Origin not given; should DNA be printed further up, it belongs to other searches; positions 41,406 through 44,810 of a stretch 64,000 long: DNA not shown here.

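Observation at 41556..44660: GT-C protein with a HHDESLH first-loop motif fused to a six-bladed NHL propeller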

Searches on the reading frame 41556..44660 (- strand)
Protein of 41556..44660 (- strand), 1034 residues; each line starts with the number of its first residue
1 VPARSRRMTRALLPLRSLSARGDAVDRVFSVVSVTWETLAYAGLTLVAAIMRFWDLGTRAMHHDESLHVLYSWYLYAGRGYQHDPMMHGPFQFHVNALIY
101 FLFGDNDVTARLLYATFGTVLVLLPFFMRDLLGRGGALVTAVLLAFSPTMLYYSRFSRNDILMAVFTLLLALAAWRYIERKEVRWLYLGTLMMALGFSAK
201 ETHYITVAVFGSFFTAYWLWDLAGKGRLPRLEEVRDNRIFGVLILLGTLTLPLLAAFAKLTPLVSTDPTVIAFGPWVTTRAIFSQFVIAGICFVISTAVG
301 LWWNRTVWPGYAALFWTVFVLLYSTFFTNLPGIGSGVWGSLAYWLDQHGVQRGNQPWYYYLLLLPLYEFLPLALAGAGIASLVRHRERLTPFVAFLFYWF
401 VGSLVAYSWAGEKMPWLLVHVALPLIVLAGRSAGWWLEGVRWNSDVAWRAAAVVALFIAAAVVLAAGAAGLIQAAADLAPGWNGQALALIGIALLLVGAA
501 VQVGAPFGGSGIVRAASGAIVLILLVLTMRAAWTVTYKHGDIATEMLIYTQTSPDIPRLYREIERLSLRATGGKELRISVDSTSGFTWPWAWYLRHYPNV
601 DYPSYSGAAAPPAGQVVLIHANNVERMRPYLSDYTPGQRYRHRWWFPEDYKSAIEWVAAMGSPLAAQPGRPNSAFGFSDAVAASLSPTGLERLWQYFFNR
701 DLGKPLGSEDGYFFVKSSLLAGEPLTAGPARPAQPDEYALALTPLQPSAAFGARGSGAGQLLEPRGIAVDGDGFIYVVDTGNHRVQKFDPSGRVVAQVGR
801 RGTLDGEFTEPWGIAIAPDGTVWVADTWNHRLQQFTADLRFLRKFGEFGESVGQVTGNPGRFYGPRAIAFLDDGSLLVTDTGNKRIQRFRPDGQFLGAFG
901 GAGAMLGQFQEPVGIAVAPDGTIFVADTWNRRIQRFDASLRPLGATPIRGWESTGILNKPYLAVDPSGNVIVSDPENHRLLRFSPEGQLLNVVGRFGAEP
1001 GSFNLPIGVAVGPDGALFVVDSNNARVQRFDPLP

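Call 7: search_protein_families(library=pfam, proteins=[window:41556-44660:-], max_evalue=0.01)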
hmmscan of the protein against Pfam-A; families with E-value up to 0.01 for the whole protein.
window:41556-44660:- (1034 aa): 12 families
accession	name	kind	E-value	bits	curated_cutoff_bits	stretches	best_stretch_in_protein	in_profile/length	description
PF01436.27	NHL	-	3.9e-53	175.4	20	6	808-835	1-28/28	NHL repeat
PF25021.1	TEN_NHL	-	9.7e-16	58.1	27.1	1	759-800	139-178/357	Teneurin NHL domain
PF08450.18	SGL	-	2.1e-13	50.9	26.3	1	902-993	126-220/246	SMP-30/Gluconolactonase/LRE-like region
PF13231.12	PMT_2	-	1.2e-12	48.8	26.1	1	88-208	2-123/160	Dolichyl-phosphate-mannose-protein mannosyltransferase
PF24684.1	Vgb_lyase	-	6.4e-12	45.3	50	1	910-1031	13-124/290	Virginiamycin B lyase family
PF13449.12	Phytase-like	-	1.9e-10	41.6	27.6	0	762-798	68-104/284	Esterase-like activity of phytase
PF23500.1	DUF7133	-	4.3e-07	30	27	0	1006-1028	331-353/385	Domain of unknown function (DUF7133)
PF17170.10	DUF5128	-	2.7e-05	24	22.9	0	772-837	53-119/321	6-bladed beta-propeller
PF06739.17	SBBP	-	0.00011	22.5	20.5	1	757-778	8-29/38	Beta-propeller repeat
PF22701.2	Mala_s_1-like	-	0.00068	19.9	27.5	0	764-835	90-156/195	Mal s 1 allergenic protein-like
PF24303.1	DUF7485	-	0.0023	17.9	27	0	841-897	7-65/284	Domain of unknown function (DUF7485)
PF02393.21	US22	-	0.0064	17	35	0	984-1025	58-100/124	US22 like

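Call 8: search_protein_families(library=ncbifam, proteins=[window:41556-44660:-], max_evalue=0.01)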
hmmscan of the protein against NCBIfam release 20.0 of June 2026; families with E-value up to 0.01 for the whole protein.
window:41556-44660:- (1034 aa): 6 families
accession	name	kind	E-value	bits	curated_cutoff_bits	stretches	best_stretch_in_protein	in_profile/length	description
TIGR03663.1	TIGR03663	subfamily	7e-88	295.5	126.25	1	43-597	6-430/435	flippase activity-associated protein Agl23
NF035926.1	scyF_NHL_VPEP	equivalog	1.5e-52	179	350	3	750-850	187-289/376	scytonemin biosynthesis PEP-CTERM protein ScyF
NF033206.1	ScyE_fam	subfamily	7.8e-12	45.4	80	1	761-826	252-319/333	ScyD/ScyE family protein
TIGR02604.1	Piru_Ver_Nterm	subfamily_domain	6.3e-07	29.1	122.2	0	862-935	270-346/367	PVC-type heme-binding CxxCH protein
NF047780.1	LIC12708_fam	subfamily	7.3e-06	25.1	150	0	908-1023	118-201/391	LIC_12708 family protein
TIGR03118.1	PEPCTERM_chp_1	hypoth_equivalog_domain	0.00039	19.5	79.95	0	781-820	220-255/336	TIGR03118 family protein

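Call 15: search_solved_structures(query=window:41556-44660:-, max_evalue=1)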
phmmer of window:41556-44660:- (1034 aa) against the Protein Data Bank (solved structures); distinct sequences matched with E-value up to 1: 74 (the best 60 are shown).
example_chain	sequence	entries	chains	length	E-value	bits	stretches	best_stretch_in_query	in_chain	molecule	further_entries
8j72_A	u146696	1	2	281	4.9e-54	186.5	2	747-933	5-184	E3 ubiquitin-protein ligase TRIM71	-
6fpt_A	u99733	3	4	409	1.6e-53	184.8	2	747-933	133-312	E3 ubiquitin-protein ligase TRIM71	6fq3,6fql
9jur_A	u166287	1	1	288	4.6e-53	183.3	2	747-933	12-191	E3 ubiquitin-protein ligase TRIM71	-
7qrx_A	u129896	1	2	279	4.7e-53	183.3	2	747-933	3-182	E3 ubiquitin-protein ligase TRIM71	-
6d69_A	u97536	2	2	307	7.9e-51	175.9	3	750-889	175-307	NHL Repeat Region of D. melanogaster Thin | Thin, isoform D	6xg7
7qrw_A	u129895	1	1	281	1.3e-37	132.2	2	756-933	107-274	Isoform 4 of Tripartite motif-containing protein 3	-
7b96_A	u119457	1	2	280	1.8e-37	131.7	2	756-931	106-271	Isoform 2 of Tripartite motif-containing protein 2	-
7qrv_A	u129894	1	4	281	2.1e-37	131.4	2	756-931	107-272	Tripartite motif-containing protein 2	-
7b2r_A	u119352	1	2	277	3e-37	130.9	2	756-931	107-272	Tripartite motif-containing protein 2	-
4zlr_A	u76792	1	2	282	4.9e-26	93.8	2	797-1024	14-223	Brain tumor protein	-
5ex7_A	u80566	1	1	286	5.3e-26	93.7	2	797-1024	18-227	Brain tumor protein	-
1q7f_A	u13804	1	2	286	1e-25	92.7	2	797-1024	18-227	brain tumor CG10719-PA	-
3wwa_A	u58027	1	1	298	3e-22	81.2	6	762-837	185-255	Pizza7H protein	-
7zph_A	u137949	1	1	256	7.3e-22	80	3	762-837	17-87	Pizza6-TNK-RSH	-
7zqg_A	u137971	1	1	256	1.4e-21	79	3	761-837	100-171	Pizza6-KSH-TSH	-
1rwi_B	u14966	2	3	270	4.3e-15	57.6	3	761-830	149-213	Serine/threonine-protein kinase pknD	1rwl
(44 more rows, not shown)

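Call 16: find_homologous_proteins(query=window:41556-44660:-, max_evalue=0.00001)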
Query window:41556-44660:- (1034 aa): 2117 proteins with E <= 0.00001 among 8000 candidates; the best 120 are listed.
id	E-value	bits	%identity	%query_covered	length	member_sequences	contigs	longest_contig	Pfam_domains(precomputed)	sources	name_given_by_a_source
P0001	0.0e+0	2354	100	99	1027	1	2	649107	PF23500.2,PF13449.13,PF24684.2,PF01436.28,PF25021.2,PF08450.19,PF13231.13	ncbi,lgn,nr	ncbi:MAG: TIGR03663 family protein [Chloroflexota bacterium]|nr:TIGR03663 family protein [Dehalococc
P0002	0.0e+0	1952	82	98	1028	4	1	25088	PF23500.2,PF13449.13,PF24684.2,PF01436.28,PF25021.2,PF08450.19,PF13231.13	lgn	-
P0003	0.0e+0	1907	80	98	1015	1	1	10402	PF23500.2,PF13449.13,PF24684.2,PF01436.28,PF25021.2,PF08450.19,PF13231.13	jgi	jgi:uncharacterized protein (TIGR03663 family)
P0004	0.0e+0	1811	75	98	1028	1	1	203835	PF17170.11,PF23500.2,PF13449.13,PF24684.2,PF01436.28,PF25021.2,PF08450.19,PF13231.13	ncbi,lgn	ncbi:MAG: TIGR03663 family protein [Dehalococcoidia bacterium]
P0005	0.0e+0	1701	72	98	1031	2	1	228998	PF17170.11,PF23500.2,PF13449.13,PF02393.22,PF24684.2,PF01436.28,PF25021.2,PF24303.1,PF08450.19,PF13231.13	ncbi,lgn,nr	ncbi:MAG: hypothetical protein KatS3mg061_1696 [Dehalococcoidia bacterium]|nr:MAG: hypothetical prot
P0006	0.0e+0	1492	63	97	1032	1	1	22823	PF17170.11,PF23500.2,PF13449.13,PF24684.2,PF01436.28,PF25021.2,PF06739.18,PF08450.19,PF13231.13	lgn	-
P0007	0.0e+0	1018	48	100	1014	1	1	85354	PF17170.11,PF13449.13,PF24684.2,PF01436.28,PF25021.2,PF06739.18,PF08450.19,PF13231.13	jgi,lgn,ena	-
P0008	6.5e-297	1006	46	99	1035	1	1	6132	PF02366.25,PF17170.11,PF13449.13,PF24684.2,PF01436.28,PF25021.2,PF06739.18,PF08450.19,PF13231.13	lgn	-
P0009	4.4e-290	983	49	97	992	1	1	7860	PF17170.11,PF13449.13,PF24684.2,PF01436.28,PF25021.2,PF06739.18,PF08450.19,PF13231.13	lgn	-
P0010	5.0e-287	973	46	72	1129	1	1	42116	PF02366.25,PF17170.11,PF13449.13,PF01436.28,PF25021.2,PF06739.18,PF08450.19,PF13231.13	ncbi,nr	ncbi:MAG: TIGR03663 family protein [Chloroflexi bacterium]|nr:TIGR03663 family protein [Chloroflexot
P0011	7.2e-286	969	47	97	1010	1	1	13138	PF02366.25,PF17170.11,PF13449.13,PF01436.28,PF25021.2,PF06739.18,PF08450.19,PF13231.13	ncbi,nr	ncbi:MAG: TIGR03663 family protein [Dehalococcoidia bacterium]|nr:TIGR03663 family protein [Dehaloco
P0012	6.4e-285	966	50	49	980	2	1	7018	PF02366.25,PF17170.11,PF01436.28,PF25021.2,PF06739.18,PF08450.19,PF13231.13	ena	-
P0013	5.7e-279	946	49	32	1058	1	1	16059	PF17170.11,PF13449.13,PF24684.2,PF01436.28,PF25021.2,PF06739.18,PF08450.19,PF13231.13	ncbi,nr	ncbi:MAG: TIGR03663 family protein [Chloroflexi bacterium]|nr:TIGR03663 family protein [Chloroflexot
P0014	3.0e-278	944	46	97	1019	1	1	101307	PF17170.11,PF01436.28,PF25021.2,PF06739.18,PF08450.19,PF13231.13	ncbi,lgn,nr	ncbi:MAG: TIGR03663 family protein [Chloroflexota bacterium]|nr:MAG: TIGR03663 family protein [Chlor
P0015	6.1e-271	920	46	97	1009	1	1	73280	PF17170.11,PF13449.13,PF01436.28,PF25021.2,PF06739.18,PF08450.19,PF13231.13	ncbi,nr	ncbi:MAG: TIGR03663 family protein [Chloroflexi bacterium]|nr:TIGR03663 family protein [Chloroflexot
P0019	6.1e-265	900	47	97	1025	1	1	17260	PF02366.25,PF17170.11,PF01436.28,PF25021.2,PF06739.18,PF08450.19,PF13231.13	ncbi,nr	ncbi:MAG: TIGR03663 family protein [Chloroflexi bacterium]|nr:TIGR03663 family protein [Chloroflexot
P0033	2.4e-244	832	43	96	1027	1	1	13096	PF17170.11,PF01436.28,PF25021.2,PF06739.18,PF08450.19,PF13231.13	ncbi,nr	ncbi:MAG: TIGR03663 family protein [Dehalococcoidia bacterium]|nr:TIGR03663 family protein [Dehaloco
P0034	5.0e-243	827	44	98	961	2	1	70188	PF02366.25,PF13449.13,PF20067.6,PF24684.2,PF01436.28,PF25021.2,PF06739.18,PF08450.19,PF13231.13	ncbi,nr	ncbi:MAG: TIGR03663 family protein [Chloroflexi bacterium]|nr:TIGR03663 family protein [Chloroflexot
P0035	3.9e-242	824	42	98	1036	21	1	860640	PF17170.11,PF01436.28,PF25021.2,PF06739.18,PF08450.19,PF13231.13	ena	-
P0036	3.9e-239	814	39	98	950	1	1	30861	PF17170.11,PF13449.13,PF01436.28,PF25021.2,PF06739.18,PF08450.19,PF13231.13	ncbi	ncbi:MAG: flippase activity-associated protein Agl23 [Anaerolineae bacterium]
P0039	5.2e-239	814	41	98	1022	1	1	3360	PF02366.25,PF13449.13,PF01436.28,PF25021.2,PF06739.18,PF08450.19,PF13231.13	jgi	jgi:uncharacterized protein (TIGR03663 family)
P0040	2.5e-237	808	42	98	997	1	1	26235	PF17170.11,PF24684.2,PF01436.28,PF25021.2,PF08450.19,PF13231.13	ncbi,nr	ncbi:MAG: TIGR03663 family protein [Chloroflexi bacterium]|nr:TIGR03663 family protein [Chloroflexot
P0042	1.2e-236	806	41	97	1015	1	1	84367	PF17170.11,PF13449.13,PF24684.2,PF01436.28,PF25021.2,PF06739.18,PF08450.19,PF13231.13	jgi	jgi:uncharacterized protein (TIGR03663 family)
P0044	1.7e-235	802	42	97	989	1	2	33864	PF07494.18,PF17170.11,PF13449.13,PF20067.6,PF02393.22,PF24684.2,PF01436.28,PF25021.2,PF06739.18,PF08450.19,PF13231.13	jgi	jgi:uncharacterized protein (TIGR03663 family)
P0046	3.4e-235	801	43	97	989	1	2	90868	PF07494.18,PF17170.11,PF13449.13,PF20067.6,PF24684.2,PF01436.28,PF25021.2,PF06739.18,PF08450.19,PF13231.13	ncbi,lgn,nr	ncbi:MAG: TIGR03663 family protein [Chloroflexi bacterium]|nr:TIGR03663 family protein [Chloroflexot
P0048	3.8e-235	801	40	97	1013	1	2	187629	PF17170.11,PF24684.2,PF01436.28,PF25021.2,PF06739.18,PF08450.19,PF13231.13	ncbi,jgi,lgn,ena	-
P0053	1.6e-232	792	41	97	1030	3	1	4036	PF17170.11,PF13449.13,PF01436.28,PF25021.2,PF06739.18,PF08450.19,PF13231.13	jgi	jgi:uncharacterized protein (TIGR03663 family)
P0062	1.3e-229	783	43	97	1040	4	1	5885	PF17170.11,PF13449.13,PF24684.2,PF01436.28,PF25021.2,PF08450.19,PF13231.13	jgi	jgi:uncharacterized protein (TIGR03663 family)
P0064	2.3e-229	782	39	97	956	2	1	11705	PF02366.25,PF17170.11,PF24684.2,PF01436.28,PF25021.2,PF08450.19,PF13231.13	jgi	jgi:uncharacterized protein (TIGR03663 family)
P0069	2.1e-228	779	41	97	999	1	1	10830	PF17170.11,PF13449.13,PF02393.22,PF24684.2,PF01436.28,PF25021.2,PF06739.18,PF08450.19,PF13231.13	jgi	jgi:uncharacterized protein (TIGR03663 family)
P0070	2.4e-228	779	40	97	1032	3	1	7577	PF17170.11,PF13449.13,PF01436.28,PF25021.2,PF06739.18,PF08450.19,PF13231.13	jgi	jgi:uncharacterized protein (TIGR03663 family)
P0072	7.5e-228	777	41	97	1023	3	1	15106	PF17170.11,PF13449.13,PF01436.28,PF25021.2,PF06739.18,PF08450.19,PF13231.13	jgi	jgi:uncharacterized protein (TIGR03663 family)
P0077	3.4e-226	772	42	96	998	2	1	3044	PF02366.25,PF17170.11,PF01436.28,PF25021.2,PF06739.18,PF08450.19,PF13231.13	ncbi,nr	ncbi:MAG TPA: TIGR03663 family protein, partial [Anaerolineae bacterium]|nr:TIGR03663 family protein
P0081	1.6e-225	769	42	49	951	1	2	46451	PF17170.11,PF13449.13,PF24684.2,PF01436.28,PF25021.2,PF08450.19,PF13231.13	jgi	jgi:uncharacterized protein (TIGR03663 family)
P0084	1.3e-224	766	41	96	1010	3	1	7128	PF17170.11,PF13449.13,PF24684.2,PF01436.28,PF25021.2,PF06739.18,PF08450.19,PF13231.13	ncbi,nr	ncbi:MAG: TIGR03663 family protein, partial [Chloroflexota bacterium]|nr:TIGR03663 family protein [C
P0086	7.6e-224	764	40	97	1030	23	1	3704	PF02366.25,PF17170.11,PF13449.13,PF02393.22,PF01436.28,PF25021.2,PF06739.18,PF08450.19,PF13231.13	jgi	jgi:uncharacterized protein (TIGR03663 family)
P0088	9.0e-223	760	38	97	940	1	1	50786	PF17170.11,PF24684.2,PF01436.28,PF25021.2,PF08450.19,PF13231.13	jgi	jgi:uncharacterized protein (TIGR03663 family)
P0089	2.7e-222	759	43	94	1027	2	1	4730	PF17170.11,PF13449.13,PF24684.2,PF01436.28,PF25021.2,PF08450.19,PF13231.13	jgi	jgi:uncharacterized protein (TIGR03663 family)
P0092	8.6e-221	754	40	63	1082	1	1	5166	PF17170.11,PF13449.13,PF24684.2,PF01436.28,PF25021.2,PF24303.1,PF08450.19,PF13231.13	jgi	jgi:uncharacterized protein (TIGR03663 family)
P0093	1.3e-220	753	39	97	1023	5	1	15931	PF13449.13,PF02393.22,PF24684.2,PF01436.28,PF25021.2,PF06739.18,PF08450.19,PF13231.13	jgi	jgi:uncharacterized protein (TIGR03663 family)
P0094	1.5e-220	753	42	97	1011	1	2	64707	PF17170.11,PF13449.13,PF01436.28,PF25021.2,PF08450.19,PF13231.13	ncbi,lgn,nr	ncbi:MAG: TIGR03663 family protein [Chloroflexi bacterium]|nr:TIGR03663 family protein [Chloroflexot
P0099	2.2e-218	746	42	96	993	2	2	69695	PF02366.25,PF17170.11,PF13449.13,PF20067.6,PF24684.2,PF01436.28,PF25021.2,PF06739.18,PF08450.19,PF13231.13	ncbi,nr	ncbi:MAG: TIGR03663 family protein [Anaerolineae bacterium]|nr:TIGR03663 family protein [Anaerolinea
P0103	1.4e-217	743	40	98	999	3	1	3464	PF02366.25,PF17170.11,PF13449.13,PF01436.28,PF25021.2,PF06739.18,PF08450.19,PF13231.13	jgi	jgi:uncharacterized protein (TIGR03663 family)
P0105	5.7e-217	741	40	97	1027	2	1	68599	PF17170.11,PF23500.2,PF13449.13,PF24684.2,PF01436.28,PF25021.2,PF08450.19,PF13231.13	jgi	jgi:uncharacterized protein (TIGR03663 family)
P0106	9.0e-217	740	39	57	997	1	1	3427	PF02366.25,PF17170.11,PF24684.2,PF01436.28,PF25021.2,PF08450.19,PF13231.13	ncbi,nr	ncbi:MAG: TIGR03663 family protein, partial [Chloroflexi bacterium]|nr:TIGR03663 family protein [Chl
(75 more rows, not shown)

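Call 26: find_encoding_contigs(protein=P0035, flank=10000, max_places=1)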
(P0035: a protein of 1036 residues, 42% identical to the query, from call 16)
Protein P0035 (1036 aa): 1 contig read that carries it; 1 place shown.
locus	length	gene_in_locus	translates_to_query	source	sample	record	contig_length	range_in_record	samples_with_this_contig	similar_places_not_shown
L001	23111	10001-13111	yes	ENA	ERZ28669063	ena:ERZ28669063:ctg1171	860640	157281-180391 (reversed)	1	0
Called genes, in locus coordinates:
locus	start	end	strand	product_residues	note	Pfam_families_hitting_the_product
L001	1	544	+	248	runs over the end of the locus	PF01746:tRNA_m1G_MT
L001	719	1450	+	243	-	PF01245:Ribosomal_L19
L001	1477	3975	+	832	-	PF17764:PriA_3primeBD, PF04851:ResIII, PF00270:DEAD, PF18319:Zn_ribbon_PriA (weak), PF00271:Helicase_C, PF18074:PriA_C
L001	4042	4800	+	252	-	PF14622:Ribonucleas_3_3, PF00636:Ribonuclease_3, PF00035:dsrm, PF14709:DND1_DSRM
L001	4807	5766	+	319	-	PF02881:SRP54_N, PF06414:Zeta_toxin (faint), PF00448:SRP54, PF13401:AAA_22 (weak), PF13604:AAA_30 (weak)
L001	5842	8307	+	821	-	PF10060:DUF2298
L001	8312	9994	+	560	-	PF13231:PMT_2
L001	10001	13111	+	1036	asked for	PF13231:PMT_2 (weak), PF06739:SBBP (faint), PF08450:SGL (faint), PF17170:DUF5128, PF25021:TEN_NHL (faint), PF01436:NHL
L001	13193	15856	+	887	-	PF13231:PMT_2, PF07691:PA14 (weak)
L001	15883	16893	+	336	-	PF03706:LPG_synthase_TM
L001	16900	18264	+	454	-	PF00070:Pyr_redox (faint), PF00890:FAD_binding_2 (weak), PF01266:DAO (weak), PF01593:Amino_oxidase, PF03486:HI0933_like (faint), PF07992:Pyr_redox_2 (faint), PF12831:FAD_oxidored (weak), PF13450:NAD_binding_8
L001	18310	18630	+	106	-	PF00829:Ribosomal_L21p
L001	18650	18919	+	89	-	PF01016:Ribosomal_L27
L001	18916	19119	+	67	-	PF01197:Ribosomal_L31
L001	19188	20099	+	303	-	PF07136:DUF1385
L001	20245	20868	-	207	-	PF09858:DUF2085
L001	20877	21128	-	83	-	PF05768:Glrx-like, PF13728:TraF (weak)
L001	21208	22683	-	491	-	PF05140:ResB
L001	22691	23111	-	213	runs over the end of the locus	PF00578:AhpC-TSA, PF08534:Redoxin, PF00085:Thioredoxin, PF13098:Thioredoxin_2, PF13905:Thioredoxin_8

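Call 27: find_encoding_contigs(protein=P0048, flank=10000, max_places=1)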
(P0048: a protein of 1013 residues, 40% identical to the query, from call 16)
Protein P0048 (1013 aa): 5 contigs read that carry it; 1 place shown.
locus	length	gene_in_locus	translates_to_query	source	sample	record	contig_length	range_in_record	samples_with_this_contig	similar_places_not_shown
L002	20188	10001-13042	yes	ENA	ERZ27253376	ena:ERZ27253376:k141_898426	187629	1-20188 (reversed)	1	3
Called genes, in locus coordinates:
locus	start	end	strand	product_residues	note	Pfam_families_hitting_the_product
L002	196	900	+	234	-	PF22935:RM44_endonuclase (faint), PF14622:Ribonucleas_3_3, PF00636:Ribonuclease_3, PF00035:dsrm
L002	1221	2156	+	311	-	PF02881:SRP54_N, PF06414:Zeta_toxin, PF13401:AAA_22 (weak), PF13604:AAA_30, PF00448:SRP54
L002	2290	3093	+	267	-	PF00378:ECH_1, PF16113:ECH_2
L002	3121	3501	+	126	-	-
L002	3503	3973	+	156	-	-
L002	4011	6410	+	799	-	PF10060:DUF2298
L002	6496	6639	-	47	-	-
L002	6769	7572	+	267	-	-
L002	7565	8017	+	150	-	PF01850:PIN (weak)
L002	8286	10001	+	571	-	PF13231:PMT_2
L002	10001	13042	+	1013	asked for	PF13231:PMT_2, PF08450:SGL (faint), PF06739:SBBP (faint), PF17170:DUF5128 (faint), PF24684:Vgb_lyase (weak), PF25021:TEN_NHL (faint), PF01436:NHL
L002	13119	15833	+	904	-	PF13231:PMT_2, PF07691:PA14 (faint)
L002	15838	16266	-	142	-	PF01850:PIN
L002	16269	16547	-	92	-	-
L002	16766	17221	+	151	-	PF19694:DUF6194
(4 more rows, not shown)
